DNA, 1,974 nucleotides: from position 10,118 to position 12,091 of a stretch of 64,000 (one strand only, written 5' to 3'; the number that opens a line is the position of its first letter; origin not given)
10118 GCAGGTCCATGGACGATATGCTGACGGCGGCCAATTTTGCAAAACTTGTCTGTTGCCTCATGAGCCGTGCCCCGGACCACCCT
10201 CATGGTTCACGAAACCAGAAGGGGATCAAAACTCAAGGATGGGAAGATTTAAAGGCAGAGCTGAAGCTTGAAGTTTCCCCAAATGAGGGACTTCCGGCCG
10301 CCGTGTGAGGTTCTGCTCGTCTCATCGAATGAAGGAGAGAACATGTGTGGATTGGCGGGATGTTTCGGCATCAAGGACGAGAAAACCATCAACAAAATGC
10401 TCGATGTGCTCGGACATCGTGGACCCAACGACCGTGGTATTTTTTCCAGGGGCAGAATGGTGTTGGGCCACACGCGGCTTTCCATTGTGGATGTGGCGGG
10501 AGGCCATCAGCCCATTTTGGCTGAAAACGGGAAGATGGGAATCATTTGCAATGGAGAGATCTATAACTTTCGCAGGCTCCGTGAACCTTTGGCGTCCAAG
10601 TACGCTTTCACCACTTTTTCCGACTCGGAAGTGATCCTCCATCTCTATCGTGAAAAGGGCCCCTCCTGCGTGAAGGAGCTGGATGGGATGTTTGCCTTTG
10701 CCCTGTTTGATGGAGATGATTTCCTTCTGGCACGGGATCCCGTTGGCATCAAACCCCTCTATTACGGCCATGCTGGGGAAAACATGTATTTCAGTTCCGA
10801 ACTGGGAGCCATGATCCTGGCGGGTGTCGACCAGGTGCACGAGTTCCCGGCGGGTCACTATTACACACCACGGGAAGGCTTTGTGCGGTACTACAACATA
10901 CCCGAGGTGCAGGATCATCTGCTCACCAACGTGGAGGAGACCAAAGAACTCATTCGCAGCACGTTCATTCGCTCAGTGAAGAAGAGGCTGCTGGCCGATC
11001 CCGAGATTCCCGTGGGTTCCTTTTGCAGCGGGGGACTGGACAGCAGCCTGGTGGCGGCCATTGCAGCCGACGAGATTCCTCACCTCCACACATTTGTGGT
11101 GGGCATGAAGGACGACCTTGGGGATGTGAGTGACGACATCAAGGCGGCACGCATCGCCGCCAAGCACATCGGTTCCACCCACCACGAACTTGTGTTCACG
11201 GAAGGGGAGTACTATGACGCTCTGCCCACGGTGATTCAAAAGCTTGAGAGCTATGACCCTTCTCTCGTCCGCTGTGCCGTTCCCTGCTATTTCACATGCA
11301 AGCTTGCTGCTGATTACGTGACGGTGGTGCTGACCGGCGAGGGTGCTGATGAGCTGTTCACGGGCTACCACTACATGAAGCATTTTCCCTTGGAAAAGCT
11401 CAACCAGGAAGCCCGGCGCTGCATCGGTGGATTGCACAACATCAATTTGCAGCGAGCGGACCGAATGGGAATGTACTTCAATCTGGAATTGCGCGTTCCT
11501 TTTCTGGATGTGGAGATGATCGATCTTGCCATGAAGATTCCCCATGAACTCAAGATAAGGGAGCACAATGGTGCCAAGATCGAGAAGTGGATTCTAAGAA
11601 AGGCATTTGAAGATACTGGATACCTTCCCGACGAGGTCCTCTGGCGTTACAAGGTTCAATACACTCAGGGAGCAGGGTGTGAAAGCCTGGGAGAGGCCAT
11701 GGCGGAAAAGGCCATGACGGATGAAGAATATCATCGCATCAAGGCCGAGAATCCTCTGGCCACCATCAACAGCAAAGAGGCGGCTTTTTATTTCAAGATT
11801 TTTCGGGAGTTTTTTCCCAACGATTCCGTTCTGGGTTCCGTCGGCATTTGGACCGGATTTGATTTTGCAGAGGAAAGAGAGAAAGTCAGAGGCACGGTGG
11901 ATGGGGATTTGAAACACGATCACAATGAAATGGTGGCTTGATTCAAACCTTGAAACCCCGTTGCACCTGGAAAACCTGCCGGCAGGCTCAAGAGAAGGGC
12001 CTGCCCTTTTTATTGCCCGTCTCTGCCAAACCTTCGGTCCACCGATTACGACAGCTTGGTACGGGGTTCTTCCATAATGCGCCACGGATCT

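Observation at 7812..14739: Decayed tandem array: the [short MttB-like (X) - AsnB (N) - MBL hydrolase (M)] unit was multiplied and then reciprocally deleted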

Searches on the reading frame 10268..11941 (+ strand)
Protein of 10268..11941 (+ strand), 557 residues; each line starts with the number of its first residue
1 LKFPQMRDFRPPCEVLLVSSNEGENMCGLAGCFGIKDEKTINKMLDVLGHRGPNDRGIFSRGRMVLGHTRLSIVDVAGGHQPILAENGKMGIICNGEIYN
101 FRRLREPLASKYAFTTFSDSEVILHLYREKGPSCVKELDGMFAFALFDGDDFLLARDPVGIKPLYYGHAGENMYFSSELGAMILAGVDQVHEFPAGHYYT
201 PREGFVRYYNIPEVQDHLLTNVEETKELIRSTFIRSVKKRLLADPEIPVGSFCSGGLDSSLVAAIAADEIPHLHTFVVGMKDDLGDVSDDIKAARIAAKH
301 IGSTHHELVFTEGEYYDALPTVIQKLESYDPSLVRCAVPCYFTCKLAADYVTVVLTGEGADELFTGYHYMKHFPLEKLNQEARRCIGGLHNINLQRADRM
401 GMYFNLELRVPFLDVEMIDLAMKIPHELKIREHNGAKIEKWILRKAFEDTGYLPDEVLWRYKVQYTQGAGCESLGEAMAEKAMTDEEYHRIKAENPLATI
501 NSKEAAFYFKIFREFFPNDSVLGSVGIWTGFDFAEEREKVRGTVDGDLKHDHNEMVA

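Call 4: search_protein_families(library=pfam, proteins=[window:10268-11941:+], max_evalue=0.001)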
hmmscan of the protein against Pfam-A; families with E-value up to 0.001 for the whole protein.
window:10268-11941:+ (557 aa): 4 families
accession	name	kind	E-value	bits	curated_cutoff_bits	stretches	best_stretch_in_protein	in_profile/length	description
PF00733.27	Asn_synthase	-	1.5e-64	219.4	21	2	229-375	2-142/354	Asparagine synthase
PF13537.11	GATase_7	-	4.3e-40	137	25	1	68-182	1-121/123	Glutamine amidotransferase domain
PF13522.11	GATase_6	-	4.4e-35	121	27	1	53-178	1-130/130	Glutamine amidotransferase domain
PF12481.13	DUF3700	-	2.9e-06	27.4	27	1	130-230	117-223/228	Aluminium induced protein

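Call 45: search_protein_families(library=ncbifam, proteins=[window:10343-11941:+], max_evalue=0.00001)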
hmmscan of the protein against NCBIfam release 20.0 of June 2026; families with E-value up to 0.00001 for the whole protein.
window:10343-11941:+ (532 aa): 9 families
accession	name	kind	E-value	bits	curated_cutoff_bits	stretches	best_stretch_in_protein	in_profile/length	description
NF006949.0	PRK09431.1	equivalog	6.3e-184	612.6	499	1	1-500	1-515/554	asparagine synthase B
TIGR01536.1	asn_synth_AEB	equivalog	4.7e-123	411.9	267.1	2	2-353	1-382/517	asparagine synthase (glutamine-hydrolyzing)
TIGR03104.1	trio_amidotrans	equivalog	2.8e-78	263.6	570.1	3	1-161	1-169/589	N-acetylglutaminylglutamine amidotransferase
TIGR03108.1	eps_aminotran_1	hypoth_equivalog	1.1e-77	262.2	816.9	3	1-158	1-167/628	XrtA/PEP-CTERM system amidotransferase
NF033535.1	lass_lactam_cya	exception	1.5e-43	149.4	525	2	11-159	15-168/668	lasso peptide isopeptide bond-forming cyclase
TIGR01134.1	purF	equivalog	1.5e-16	60.8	350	1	37-179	64-220/432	amidophosphoribosyltransferase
NF033561.1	macrolact_Ik_Al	subfamily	5.8e-12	45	300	1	164-340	157-332/561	albusnodin/ikarugamycin family macrolactam cyclase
NF001484.0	PRK00331.1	subfamily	2.4e-07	29.5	381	1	37-158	65-199/601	isomerizing glutamine--fructose-6-phosphate transaminase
TIGR01135.1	glmS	equivalog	5.4e-07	28.5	418.05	1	37-187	64-226/607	glutamine--fructose-6-phosphate transaminase (isomerizing)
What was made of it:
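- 10343..11941 (+): N, intact asparagine synthase B-type gene (532 aa from ATG 10343, MCGLAG...). NCBIfam NF006949, 612.6 bits, above the cutoff of 499 (call 45).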
